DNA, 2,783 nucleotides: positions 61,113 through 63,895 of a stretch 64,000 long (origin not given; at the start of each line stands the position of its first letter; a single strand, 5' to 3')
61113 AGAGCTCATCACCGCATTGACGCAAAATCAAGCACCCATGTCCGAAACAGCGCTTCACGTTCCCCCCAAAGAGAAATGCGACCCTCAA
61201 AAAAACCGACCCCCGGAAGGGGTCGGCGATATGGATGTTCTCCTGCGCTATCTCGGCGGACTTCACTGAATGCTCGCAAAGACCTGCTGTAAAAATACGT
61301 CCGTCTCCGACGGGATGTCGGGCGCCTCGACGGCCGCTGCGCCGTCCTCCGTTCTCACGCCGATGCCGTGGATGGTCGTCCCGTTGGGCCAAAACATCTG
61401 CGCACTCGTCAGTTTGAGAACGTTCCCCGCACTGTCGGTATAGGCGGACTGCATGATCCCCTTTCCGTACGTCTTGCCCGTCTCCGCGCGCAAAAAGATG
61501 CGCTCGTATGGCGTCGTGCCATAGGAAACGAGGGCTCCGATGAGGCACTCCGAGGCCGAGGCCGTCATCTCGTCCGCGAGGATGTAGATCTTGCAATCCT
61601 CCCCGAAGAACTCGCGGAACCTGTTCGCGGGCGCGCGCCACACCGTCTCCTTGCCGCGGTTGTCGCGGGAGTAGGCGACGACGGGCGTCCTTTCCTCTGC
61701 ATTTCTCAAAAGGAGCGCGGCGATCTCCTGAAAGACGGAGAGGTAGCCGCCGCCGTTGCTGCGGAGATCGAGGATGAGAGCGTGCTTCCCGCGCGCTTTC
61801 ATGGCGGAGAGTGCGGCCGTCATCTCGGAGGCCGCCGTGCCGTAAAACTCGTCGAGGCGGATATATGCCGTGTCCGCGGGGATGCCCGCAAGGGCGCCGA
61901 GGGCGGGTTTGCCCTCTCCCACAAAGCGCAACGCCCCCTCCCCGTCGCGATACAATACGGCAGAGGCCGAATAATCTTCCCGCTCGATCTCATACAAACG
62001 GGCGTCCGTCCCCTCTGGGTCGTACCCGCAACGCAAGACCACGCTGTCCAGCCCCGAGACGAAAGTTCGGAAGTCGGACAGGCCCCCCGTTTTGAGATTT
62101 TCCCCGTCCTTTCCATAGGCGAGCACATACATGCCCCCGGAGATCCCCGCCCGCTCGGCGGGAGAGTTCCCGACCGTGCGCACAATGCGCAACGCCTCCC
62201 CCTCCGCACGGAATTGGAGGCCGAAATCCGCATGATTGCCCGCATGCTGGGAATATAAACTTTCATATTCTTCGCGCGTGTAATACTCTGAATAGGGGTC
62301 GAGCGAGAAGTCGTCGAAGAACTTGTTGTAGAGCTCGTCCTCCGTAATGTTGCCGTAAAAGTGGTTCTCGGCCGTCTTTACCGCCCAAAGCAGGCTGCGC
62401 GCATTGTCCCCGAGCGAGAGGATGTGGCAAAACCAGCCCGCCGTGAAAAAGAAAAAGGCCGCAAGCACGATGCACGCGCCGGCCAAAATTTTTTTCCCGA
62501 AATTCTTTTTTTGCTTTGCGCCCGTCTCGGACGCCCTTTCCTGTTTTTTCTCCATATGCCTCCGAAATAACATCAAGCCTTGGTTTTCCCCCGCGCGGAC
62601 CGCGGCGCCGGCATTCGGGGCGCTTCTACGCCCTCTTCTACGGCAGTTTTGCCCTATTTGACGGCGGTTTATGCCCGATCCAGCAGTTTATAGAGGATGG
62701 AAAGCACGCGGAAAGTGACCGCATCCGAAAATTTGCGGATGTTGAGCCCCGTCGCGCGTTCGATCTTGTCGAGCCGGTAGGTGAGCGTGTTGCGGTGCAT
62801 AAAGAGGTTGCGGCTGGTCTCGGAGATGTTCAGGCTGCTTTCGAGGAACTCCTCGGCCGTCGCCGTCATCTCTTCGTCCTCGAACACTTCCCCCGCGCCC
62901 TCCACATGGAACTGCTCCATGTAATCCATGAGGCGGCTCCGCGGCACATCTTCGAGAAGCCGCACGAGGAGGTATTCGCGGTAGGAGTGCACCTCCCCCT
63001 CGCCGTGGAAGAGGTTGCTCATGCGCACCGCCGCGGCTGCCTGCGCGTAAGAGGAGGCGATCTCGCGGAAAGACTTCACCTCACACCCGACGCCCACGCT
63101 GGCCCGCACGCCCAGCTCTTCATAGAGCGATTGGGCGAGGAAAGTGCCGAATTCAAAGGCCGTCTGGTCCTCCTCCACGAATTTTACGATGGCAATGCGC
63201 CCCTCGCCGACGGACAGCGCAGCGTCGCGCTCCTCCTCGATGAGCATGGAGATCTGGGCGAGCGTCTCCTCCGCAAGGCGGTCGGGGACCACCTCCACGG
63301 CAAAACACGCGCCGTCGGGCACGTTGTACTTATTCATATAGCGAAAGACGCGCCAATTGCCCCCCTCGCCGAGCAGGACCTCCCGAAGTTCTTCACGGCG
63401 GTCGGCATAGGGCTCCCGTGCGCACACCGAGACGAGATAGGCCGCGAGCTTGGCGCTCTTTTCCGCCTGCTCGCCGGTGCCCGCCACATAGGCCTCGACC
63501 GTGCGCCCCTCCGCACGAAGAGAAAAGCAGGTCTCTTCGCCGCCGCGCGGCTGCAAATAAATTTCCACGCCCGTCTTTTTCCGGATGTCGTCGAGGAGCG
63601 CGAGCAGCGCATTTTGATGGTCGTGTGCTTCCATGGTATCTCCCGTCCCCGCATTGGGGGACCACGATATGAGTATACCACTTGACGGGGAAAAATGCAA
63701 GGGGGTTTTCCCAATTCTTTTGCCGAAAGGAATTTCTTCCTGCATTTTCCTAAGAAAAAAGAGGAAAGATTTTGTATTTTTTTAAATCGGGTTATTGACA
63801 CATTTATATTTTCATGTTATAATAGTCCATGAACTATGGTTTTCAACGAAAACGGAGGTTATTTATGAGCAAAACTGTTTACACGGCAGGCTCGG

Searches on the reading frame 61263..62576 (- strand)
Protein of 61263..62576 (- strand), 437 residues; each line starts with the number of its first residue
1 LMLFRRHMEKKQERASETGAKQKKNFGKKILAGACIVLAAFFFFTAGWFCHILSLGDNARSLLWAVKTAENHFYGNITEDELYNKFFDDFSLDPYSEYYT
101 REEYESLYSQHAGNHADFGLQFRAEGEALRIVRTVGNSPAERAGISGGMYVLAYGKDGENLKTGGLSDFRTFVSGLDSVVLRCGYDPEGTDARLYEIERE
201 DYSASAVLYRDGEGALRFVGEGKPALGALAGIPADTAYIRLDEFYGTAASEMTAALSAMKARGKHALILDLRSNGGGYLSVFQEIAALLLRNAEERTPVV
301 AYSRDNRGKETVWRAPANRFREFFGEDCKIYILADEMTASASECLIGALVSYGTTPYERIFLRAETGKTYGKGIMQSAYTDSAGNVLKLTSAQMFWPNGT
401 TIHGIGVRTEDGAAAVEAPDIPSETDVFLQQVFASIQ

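Call 11: search_protein_families(library=pfam, proteins=[window:61263-62576:-])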
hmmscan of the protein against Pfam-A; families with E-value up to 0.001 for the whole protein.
window:61263-62576:- (437 aa): 1 family
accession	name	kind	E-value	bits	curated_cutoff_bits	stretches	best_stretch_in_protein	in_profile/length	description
PF03572.23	Peptidase_S41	-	7e-25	88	24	1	235-408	1-160/165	Peptidase family S41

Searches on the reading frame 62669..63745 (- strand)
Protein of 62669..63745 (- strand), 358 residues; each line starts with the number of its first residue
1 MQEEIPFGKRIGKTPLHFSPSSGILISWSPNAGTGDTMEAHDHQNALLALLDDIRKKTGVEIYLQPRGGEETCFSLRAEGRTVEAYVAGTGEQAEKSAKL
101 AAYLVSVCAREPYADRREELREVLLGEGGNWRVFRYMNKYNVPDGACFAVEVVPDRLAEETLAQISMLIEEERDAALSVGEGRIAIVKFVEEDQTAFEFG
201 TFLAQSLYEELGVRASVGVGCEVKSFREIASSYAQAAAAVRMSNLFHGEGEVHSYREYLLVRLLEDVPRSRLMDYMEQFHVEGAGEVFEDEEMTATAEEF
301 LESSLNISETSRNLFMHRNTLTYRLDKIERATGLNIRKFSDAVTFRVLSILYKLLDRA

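Call 34: search_protein_families(library=pfam, proteins=[window:62669-63745:-])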
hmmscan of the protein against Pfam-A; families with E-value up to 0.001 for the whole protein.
window:62669-63745:- (358 aa): 2 families
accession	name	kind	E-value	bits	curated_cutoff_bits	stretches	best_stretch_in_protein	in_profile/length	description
PF13556.12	HTH_30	-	7.3e-16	58.1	27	1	295-346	3-54/59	PucR C-terminal helix-turn-helix domain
PF17853.6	GGDEF_2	-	2.6e-07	31.3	24.5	1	146-242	22-116/116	GGDEF-like domain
